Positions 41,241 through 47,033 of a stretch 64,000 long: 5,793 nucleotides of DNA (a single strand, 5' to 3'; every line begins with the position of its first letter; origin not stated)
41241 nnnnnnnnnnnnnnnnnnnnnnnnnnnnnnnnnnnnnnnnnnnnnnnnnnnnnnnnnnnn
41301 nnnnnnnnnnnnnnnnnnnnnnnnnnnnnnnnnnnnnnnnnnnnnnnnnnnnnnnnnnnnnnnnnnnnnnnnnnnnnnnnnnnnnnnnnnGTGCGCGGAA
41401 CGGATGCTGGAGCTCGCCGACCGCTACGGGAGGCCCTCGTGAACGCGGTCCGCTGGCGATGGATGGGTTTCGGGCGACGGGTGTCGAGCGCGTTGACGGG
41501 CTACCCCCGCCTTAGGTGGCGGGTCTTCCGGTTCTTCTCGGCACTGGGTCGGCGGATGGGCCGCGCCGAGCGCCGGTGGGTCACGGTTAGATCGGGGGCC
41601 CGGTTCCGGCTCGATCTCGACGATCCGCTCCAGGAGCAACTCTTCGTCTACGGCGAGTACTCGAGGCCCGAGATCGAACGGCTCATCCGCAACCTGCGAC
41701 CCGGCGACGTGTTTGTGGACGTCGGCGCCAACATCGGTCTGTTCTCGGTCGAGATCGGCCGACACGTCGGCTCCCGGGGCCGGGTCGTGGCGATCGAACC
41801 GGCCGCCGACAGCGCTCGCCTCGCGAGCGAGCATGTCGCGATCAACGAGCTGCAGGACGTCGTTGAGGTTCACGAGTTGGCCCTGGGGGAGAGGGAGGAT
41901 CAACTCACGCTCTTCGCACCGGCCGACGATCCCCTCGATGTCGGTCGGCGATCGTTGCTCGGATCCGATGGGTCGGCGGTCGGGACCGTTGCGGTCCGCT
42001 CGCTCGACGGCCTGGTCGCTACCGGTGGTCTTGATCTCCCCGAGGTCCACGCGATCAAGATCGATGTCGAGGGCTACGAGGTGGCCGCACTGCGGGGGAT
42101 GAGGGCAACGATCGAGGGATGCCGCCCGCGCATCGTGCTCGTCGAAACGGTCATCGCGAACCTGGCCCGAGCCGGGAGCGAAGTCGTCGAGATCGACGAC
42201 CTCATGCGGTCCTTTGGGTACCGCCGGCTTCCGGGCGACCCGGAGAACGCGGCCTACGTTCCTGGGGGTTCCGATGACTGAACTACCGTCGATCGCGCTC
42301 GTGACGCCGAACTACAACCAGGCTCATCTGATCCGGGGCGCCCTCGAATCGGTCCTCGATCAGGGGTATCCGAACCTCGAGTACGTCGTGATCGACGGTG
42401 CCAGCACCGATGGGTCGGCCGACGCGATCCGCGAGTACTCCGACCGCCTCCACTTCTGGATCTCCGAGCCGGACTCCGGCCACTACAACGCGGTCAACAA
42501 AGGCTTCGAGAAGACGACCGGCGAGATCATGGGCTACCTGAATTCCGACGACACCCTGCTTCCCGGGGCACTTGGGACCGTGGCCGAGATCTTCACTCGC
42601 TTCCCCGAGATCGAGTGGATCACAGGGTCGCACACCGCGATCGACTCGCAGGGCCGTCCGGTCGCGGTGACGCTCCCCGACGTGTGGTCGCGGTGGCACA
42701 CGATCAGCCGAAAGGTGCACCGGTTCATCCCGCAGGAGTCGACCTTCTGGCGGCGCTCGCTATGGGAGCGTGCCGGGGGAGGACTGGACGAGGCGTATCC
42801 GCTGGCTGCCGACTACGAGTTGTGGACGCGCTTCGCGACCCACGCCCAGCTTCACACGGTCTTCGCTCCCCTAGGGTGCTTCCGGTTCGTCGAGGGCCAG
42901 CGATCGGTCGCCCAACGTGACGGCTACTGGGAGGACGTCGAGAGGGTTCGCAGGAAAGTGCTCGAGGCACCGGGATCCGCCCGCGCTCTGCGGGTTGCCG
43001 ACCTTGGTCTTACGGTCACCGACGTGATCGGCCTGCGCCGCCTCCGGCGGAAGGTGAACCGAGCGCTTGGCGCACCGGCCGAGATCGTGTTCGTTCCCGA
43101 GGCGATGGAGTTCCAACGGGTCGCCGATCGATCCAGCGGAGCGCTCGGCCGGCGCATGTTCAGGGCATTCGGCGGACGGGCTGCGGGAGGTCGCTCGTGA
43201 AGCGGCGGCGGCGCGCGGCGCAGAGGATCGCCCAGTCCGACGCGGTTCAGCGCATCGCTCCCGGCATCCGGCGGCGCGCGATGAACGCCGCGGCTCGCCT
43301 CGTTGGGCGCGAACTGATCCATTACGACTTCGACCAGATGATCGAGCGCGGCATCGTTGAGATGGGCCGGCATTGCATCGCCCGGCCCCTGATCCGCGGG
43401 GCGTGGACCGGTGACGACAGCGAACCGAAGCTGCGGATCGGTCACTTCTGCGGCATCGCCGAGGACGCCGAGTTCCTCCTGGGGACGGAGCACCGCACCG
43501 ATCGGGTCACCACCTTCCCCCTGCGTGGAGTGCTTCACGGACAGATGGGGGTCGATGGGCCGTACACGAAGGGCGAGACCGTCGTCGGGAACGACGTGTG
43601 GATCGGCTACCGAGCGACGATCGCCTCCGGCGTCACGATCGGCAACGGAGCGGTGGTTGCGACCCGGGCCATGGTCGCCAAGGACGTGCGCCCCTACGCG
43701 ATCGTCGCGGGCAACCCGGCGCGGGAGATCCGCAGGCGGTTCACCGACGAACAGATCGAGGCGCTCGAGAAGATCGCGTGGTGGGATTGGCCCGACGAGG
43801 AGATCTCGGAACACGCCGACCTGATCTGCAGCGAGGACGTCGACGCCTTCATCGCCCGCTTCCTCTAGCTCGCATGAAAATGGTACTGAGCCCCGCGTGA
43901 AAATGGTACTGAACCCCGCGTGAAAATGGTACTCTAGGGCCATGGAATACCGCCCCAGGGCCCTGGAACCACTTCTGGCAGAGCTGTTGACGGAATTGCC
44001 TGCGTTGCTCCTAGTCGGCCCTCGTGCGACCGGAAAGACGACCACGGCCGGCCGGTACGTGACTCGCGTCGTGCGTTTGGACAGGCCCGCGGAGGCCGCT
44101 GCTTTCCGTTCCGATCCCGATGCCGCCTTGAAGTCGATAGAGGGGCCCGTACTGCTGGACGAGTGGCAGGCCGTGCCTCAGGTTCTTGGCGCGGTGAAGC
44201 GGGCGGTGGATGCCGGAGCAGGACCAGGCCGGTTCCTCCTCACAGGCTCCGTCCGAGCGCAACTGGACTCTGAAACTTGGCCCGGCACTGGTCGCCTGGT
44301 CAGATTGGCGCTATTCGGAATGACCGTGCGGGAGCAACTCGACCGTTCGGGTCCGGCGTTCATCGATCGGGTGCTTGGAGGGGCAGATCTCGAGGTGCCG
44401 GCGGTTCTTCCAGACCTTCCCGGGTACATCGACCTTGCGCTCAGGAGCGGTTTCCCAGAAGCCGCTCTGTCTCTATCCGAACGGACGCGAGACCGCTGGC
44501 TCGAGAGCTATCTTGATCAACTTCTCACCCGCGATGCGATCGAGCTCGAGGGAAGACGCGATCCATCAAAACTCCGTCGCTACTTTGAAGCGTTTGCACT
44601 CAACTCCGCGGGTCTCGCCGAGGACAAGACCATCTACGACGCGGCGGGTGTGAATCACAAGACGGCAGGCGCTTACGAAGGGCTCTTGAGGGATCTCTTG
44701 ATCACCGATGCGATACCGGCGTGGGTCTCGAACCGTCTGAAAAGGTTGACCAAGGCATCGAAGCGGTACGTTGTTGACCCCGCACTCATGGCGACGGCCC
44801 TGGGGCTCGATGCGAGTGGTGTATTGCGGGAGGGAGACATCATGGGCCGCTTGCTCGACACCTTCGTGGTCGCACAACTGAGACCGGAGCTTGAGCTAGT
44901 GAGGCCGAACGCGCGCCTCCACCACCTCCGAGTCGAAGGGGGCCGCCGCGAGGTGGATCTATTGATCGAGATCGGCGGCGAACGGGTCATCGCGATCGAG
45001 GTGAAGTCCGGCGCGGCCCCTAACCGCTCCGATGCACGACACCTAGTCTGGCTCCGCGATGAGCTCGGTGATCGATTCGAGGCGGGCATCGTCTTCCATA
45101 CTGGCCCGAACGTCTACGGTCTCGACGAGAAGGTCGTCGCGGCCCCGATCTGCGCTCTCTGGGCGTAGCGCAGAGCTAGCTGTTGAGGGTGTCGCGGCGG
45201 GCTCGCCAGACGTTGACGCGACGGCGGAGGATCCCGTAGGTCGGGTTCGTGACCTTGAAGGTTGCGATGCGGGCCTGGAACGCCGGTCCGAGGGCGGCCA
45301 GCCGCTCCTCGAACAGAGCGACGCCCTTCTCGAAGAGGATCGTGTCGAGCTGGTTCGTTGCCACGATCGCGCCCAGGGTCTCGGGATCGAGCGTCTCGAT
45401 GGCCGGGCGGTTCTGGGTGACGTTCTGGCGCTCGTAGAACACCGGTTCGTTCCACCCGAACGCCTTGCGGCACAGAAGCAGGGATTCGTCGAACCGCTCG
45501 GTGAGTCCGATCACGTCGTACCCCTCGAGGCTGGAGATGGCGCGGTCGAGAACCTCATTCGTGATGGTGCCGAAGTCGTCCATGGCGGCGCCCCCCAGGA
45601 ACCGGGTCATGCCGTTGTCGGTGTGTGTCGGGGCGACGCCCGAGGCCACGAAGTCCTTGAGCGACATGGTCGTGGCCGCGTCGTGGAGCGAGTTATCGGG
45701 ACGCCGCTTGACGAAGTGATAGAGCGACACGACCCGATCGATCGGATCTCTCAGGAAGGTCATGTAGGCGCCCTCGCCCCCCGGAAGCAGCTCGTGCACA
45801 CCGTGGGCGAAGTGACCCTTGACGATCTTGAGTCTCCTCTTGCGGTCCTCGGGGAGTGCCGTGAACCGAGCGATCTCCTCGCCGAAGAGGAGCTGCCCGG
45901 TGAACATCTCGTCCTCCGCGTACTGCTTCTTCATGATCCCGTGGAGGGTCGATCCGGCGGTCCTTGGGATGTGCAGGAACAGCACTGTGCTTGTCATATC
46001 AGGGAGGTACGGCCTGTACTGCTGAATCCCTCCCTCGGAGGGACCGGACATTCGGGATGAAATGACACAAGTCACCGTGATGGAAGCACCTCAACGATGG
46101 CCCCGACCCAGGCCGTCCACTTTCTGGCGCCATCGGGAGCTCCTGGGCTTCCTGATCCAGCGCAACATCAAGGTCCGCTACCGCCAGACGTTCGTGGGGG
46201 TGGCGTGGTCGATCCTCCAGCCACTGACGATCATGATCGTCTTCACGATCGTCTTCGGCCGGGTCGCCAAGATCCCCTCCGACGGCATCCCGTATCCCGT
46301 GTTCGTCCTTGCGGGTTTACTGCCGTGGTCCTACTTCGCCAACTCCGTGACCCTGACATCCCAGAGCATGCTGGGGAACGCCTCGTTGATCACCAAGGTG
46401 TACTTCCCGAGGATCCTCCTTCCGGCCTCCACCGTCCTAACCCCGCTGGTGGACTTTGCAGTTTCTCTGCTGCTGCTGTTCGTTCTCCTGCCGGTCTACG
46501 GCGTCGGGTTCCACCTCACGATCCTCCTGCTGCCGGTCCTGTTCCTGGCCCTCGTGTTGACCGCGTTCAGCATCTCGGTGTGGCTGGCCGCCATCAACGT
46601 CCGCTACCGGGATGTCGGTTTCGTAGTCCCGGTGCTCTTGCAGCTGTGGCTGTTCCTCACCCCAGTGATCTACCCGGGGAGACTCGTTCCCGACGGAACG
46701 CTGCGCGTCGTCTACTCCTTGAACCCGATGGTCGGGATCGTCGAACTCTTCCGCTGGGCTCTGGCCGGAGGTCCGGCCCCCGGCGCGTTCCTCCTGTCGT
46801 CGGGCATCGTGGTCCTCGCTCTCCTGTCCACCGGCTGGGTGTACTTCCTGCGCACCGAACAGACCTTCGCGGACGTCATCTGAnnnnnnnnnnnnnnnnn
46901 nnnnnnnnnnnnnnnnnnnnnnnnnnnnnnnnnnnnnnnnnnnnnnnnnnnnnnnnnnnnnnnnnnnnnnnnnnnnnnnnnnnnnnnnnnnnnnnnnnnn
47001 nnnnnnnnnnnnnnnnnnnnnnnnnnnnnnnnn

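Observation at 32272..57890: About 25-kb glycan locus mixing ABC-transporter-dependent, wall-teichoic-acid-like and Wzy/BY-kinase-type components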

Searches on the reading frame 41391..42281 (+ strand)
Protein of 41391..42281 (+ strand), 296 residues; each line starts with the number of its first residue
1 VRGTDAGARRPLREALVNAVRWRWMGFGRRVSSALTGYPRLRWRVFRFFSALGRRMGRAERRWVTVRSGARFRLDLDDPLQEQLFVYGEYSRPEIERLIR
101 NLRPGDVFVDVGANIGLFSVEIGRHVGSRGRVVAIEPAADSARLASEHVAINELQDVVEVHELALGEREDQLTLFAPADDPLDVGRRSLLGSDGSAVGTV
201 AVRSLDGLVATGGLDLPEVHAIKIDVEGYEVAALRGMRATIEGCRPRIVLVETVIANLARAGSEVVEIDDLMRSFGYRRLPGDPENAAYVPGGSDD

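Call 6: search_protein_families(library=pfam, proteins=[window:41391-42281:+], max_evalue=0.01)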
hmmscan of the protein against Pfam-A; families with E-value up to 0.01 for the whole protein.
window:41391-42281:+ (296 aa): 3 families
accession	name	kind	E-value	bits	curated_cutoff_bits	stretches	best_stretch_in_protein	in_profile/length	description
PF05050.19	Methyltransf_21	-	3.9e-22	79.6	22.7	1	110-278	1-172/173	Methyltransferase FkbM domain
PF02475.24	TRM5-TYW2_MTfase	-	1.8e-07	31.7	28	1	68-161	6-92/164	TRM5/TYW2 methyltransferase domain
PF05575.17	V_cholerae_RfbT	-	0.00019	21.3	27.9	1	106-171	81-145/286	Vibrio cholerae RfbT protein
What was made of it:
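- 41439..42281 (+): FkbM-family SAM methyltransferase, a candidate non-reducing-end cap or terminator. Start at 41439 or 41463. PF05050 at E 3.9e-22, with a weak RfbT hit (call 6).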

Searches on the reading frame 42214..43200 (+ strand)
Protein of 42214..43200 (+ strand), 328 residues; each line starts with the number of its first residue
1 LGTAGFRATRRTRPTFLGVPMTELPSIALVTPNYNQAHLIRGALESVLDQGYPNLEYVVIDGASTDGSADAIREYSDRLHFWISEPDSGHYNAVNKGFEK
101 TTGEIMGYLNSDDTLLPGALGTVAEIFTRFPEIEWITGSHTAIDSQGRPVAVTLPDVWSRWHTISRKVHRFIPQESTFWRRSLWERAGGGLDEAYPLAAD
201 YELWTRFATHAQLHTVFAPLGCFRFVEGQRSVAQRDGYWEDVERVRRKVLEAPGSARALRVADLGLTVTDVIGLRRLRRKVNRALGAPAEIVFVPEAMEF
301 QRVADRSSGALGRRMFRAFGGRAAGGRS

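Call 6: search_protein_families(library=pfam, proteins=[window:42214-43200:+], max_evalue=0.01)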
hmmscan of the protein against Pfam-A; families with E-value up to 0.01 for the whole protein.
window:42214-43200:+ (328 aa): 3 families
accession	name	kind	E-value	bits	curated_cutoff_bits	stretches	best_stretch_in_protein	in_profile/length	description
PF00535.33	Glycos_transf_2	-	6.8e-22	78.6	23.3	1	30-129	3-105/168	Glycosyl transferase family 2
PF13641.12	Glyco_tranf_2_3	-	7.6e-10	39.6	27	1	25-219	1-205/230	Glycosyltransferase like family 2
PF10111.15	Glyco_tranf_2_2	-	4.3e-05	23.6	27.3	1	50-126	25-105/276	Glycosyltransferase like family 2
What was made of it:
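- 42274..43200 (+): GT2a, part of the conserved set. PF00535 (call 6).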

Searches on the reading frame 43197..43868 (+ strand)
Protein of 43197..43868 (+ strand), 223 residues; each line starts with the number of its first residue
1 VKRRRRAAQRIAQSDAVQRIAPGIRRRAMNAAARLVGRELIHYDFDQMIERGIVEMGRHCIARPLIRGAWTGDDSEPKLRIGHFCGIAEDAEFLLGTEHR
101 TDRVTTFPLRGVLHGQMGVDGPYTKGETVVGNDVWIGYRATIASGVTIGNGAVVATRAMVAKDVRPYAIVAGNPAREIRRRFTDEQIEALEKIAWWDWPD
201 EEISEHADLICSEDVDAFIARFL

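Call 6: search_protein_families(library=pfam, proteins=[window:43197-43868:+], max_evalue=0.01)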
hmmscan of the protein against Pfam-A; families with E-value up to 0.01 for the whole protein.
window:43197-43868:+ (223 aa): 2 families
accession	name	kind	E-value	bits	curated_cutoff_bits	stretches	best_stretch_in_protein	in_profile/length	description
PF00132.30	Hexapep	-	4.8e-09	36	27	1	128-161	2-35/36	Bacterial transferase hexapeptide (six repeats)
PF14602.12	Hexapep_2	-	7.5e-05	22.8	27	1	128-155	2-27/34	Hexapeptide repeat of succinyl-transferase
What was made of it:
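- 43197..43868 (+): Hexapeptide-repeat acyltransferase AT1. Hexapep (call 6).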

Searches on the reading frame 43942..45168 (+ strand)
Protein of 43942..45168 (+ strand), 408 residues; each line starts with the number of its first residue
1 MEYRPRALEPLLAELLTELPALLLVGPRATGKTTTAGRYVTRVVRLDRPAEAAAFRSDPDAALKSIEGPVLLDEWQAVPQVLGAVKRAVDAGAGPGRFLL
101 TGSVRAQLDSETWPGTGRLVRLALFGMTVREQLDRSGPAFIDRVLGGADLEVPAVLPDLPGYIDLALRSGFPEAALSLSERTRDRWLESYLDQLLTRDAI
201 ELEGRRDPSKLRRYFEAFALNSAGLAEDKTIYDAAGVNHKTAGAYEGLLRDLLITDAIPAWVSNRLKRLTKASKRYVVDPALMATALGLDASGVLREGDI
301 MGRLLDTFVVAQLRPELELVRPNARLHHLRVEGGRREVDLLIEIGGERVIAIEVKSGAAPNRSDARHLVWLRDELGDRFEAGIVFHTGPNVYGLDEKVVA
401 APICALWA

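Call 6: search_protein_families(library=pfam, proteins=[window:43942-45168:+], max_evalue=0.01)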
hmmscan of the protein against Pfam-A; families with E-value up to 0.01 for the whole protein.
window:43942-45168:+ (408 aa): 2 families
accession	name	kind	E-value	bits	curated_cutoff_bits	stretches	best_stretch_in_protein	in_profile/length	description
PF13635.12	DUF4143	-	2.8e-33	115.3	28.1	1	197-357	2-160/160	Domain of unknown function (DUF4143)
PF13173.12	AAA_14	-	4.9e-13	49.6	27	1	20-132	3-128/129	AAA domain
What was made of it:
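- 43942..45168 (+): Strain-specific insertion: AAA_14/DUF4143 ATPase, matching the PADLOC candidate defence gene PDC-S01. Not part of the pathway. Pfam (call 6).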

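Call 86: search_protein_families(library=padloc, proteins=[window:43942-45168:+], max_evalue=0.001)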
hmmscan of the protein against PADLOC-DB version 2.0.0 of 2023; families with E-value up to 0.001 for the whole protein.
window:43942-45168:+ (408 aa): 7 families
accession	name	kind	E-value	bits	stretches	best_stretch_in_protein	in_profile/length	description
PDLC04790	PDC-S01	-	3.7e-100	333.6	1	1-408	8-419/422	-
PDLC04789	PDC-S01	-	5.3e-21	73.1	1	5-358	3-342/375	-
PDLC04787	PDC-S01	-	1.2e-12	45.5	1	70-358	96-359/412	-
PDLC04791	PDC-S01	-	2e-12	44.5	1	170-362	166-357/395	-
PDLC04786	PDC-S01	-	5.4e-06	23.4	1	270-359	303-389/439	-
PDLC04792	PDC-S01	-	3.9e-05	20.4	0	335-405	363-429/452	-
PDLC04788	PDC-S01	-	0.00026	18.1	1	268-359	292-385/448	-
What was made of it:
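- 43942..45168 (+): PADLOC PDLC04790 at E 3.7e-100 (call 86).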

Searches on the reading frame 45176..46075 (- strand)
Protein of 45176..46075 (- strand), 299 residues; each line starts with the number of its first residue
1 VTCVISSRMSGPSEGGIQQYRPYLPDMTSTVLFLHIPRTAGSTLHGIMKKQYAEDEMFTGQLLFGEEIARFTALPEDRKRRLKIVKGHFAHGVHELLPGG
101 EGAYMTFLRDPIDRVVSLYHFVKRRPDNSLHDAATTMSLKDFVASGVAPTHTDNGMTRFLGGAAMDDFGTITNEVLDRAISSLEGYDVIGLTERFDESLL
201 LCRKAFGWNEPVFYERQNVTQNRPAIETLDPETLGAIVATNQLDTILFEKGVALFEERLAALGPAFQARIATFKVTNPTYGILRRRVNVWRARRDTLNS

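Call 6: search_protein_families(library=pfam, proteins=[window:45176-46075:-], max_evalue=0.01)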
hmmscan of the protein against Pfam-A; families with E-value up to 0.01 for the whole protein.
window:45176-46075:- (299 aa): 2 families
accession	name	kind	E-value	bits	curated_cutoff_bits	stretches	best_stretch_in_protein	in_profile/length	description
PF06990.17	Gal-3-0_sulfotr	-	8.2e-11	41.9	27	1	31-269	69-322/402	Galactose-3-O-sulfotransferase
PF03567.20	Sulfotransfer_2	-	4.7e-07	30.6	22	1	28-249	8-250/252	Sulfotransferase family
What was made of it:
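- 45176..45997 (-): Sulfotransferase ST2. Gal-3-O_sulfotr and Sulfotransfer_2 (call 6).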

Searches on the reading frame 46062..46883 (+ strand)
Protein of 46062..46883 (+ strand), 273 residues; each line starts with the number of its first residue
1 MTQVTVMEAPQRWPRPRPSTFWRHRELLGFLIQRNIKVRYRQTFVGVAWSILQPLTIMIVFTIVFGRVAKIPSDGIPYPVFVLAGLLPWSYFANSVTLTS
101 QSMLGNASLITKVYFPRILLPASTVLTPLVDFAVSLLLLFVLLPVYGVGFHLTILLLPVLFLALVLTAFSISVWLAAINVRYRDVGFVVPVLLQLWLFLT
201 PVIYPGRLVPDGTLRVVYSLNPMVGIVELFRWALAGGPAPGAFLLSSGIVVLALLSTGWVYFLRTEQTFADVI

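Call 6: search_protein_families(library=pfam, proteins=[window:46062-46883:+], max_evalue=0.01)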
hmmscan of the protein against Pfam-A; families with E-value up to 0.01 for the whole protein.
window:46062-46883:+ (273 aa): 1 family
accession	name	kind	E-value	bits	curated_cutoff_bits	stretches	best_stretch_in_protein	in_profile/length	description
PF01061.29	ABC2_membrane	-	3.7e-19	69.6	26.9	1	28-233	3-209/211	ABC-2 type transporter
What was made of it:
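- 46062..46883 (+): Wzm, the ABC-2 permease. PF01061 at E 3.7e-19 (call 6).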

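Call 16: search_protein_families(library=ncbifam, proteins=[window:46062-46883:+], max_evalue=0.001)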
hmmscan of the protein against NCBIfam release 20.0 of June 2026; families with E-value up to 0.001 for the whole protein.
window:46062-46883:+ (273 aa): 3 families
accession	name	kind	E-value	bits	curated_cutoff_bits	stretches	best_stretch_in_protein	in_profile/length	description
NF050109.1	galactan_ABC_perm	equivalog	1.5e-14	54.2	380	1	22-260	18-255/272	galactan export ABC transporter permease subunit Wzm/RfbD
NF050053.1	CapPschTportKpsM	equivalog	4.1e-13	49.9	300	1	30-233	7-216/257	capsule polysaccharide transporter KpsM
NF011723.0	PRK15176.1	equivalog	0.00053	19.8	297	1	26-233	19-226/264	Vi polysaccharide ABC transporter inner membrane protein VexB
